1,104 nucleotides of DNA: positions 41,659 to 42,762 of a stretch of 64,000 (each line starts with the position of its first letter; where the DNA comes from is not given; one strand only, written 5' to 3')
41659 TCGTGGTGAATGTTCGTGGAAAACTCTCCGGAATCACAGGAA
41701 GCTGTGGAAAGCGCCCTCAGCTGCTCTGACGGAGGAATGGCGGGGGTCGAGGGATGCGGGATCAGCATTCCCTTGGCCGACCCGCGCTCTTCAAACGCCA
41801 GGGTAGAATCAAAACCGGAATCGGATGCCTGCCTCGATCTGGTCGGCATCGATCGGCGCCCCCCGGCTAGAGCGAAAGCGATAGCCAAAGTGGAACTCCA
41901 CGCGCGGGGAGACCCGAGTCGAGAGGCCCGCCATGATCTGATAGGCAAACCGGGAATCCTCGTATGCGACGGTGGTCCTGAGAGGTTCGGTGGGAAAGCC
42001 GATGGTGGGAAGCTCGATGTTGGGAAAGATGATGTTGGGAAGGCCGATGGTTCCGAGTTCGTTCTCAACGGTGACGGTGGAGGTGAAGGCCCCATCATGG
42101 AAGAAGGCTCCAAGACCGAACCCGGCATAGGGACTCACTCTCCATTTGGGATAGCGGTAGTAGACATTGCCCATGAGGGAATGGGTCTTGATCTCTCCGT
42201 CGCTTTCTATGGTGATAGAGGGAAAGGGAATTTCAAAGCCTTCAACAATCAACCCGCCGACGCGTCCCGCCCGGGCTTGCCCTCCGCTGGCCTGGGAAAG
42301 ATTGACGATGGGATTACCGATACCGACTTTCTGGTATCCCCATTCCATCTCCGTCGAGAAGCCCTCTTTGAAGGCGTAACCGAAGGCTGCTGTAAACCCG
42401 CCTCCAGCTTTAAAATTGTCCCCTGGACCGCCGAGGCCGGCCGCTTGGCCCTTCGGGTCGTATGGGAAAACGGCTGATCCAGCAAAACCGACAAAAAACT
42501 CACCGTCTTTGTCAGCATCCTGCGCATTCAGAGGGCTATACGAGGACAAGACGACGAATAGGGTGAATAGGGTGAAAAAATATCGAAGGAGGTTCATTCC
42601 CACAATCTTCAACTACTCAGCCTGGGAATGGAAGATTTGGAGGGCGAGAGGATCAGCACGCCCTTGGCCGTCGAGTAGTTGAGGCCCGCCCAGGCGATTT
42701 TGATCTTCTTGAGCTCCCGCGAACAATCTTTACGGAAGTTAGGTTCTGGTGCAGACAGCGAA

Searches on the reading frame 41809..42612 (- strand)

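Call 6: search_protein_families(library=pfam, proteins=[window:41809-42612:-], max_evalue=0.01)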
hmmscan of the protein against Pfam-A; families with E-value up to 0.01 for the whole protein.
window:41809-42612:- (267 aa): 2 families
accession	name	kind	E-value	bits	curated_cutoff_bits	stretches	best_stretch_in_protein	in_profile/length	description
PF13505.12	OMP_b-brl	-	6.7e-10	39.9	28.7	1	25-267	8-175/175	Outer membrane protein beta-barrel domain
PF01617.23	Surface_Ag_2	-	9.4e-05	22.4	22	0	72-173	70-167/247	Surface antigen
